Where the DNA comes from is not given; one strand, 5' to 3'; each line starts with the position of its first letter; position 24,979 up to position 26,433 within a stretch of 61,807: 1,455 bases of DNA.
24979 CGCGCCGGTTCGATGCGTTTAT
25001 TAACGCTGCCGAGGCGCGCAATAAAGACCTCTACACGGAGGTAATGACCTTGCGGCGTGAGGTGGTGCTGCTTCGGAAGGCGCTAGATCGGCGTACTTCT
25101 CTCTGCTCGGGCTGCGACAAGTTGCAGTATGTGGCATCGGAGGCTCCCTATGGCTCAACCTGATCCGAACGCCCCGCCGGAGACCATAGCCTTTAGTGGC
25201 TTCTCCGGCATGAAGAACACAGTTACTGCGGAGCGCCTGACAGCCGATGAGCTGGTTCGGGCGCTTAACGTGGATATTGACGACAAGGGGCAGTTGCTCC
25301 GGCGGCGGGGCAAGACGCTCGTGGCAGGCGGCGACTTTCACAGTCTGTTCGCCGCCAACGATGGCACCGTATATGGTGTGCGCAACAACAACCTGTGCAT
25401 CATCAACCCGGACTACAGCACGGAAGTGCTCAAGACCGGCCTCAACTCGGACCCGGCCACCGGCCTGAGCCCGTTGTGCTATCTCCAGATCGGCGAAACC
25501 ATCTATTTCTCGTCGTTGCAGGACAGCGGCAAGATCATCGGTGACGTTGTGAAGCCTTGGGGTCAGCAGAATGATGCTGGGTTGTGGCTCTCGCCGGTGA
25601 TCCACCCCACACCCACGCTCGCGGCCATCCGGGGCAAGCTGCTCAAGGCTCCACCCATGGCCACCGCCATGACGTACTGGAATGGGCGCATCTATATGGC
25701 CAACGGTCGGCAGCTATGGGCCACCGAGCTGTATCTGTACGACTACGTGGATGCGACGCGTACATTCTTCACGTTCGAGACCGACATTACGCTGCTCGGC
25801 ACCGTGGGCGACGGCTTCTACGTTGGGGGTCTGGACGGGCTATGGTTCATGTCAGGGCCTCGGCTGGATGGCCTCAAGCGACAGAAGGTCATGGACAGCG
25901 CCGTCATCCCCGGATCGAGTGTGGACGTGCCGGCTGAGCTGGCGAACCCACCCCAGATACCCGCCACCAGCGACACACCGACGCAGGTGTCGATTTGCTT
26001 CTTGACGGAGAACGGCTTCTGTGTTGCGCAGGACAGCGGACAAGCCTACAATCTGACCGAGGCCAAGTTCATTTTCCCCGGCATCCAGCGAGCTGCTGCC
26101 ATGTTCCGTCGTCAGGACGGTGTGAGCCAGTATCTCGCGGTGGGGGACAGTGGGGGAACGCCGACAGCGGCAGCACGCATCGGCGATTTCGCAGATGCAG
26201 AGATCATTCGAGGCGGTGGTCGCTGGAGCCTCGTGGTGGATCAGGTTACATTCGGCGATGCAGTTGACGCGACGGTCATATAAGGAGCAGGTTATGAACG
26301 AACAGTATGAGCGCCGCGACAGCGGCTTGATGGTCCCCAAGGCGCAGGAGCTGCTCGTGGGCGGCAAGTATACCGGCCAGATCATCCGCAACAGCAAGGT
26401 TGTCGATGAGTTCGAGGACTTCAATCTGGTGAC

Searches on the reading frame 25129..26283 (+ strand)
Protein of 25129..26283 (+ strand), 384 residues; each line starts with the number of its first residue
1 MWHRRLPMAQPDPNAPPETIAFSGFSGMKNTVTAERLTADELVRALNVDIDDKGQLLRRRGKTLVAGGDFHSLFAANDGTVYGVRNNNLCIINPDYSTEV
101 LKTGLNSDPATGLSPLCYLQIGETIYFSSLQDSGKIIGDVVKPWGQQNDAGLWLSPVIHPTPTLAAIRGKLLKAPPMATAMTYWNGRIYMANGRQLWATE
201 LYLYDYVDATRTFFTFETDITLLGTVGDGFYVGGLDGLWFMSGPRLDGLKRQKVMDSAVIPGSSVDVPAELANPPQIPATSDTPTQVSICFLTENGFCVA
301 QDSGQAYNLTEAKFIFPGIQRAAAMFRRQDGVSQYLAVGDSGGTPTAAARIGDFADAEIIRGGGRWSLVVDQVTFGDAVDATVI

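Call 49: search_protein_families(library=pfam, proteins=[window:25129-26283:+], max_evalue=0.01)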
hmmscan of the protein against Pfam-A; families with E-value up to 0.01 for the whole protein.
window:25129-26283:+ (384 aa): 1 family
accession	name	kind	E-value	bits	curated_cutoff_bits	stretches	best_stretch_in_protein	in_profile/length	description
PF13540.12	RCC1_2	-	0.0025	18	22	0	65-83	4-22/30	Regulator of chromosome condensation (RCC1) repeat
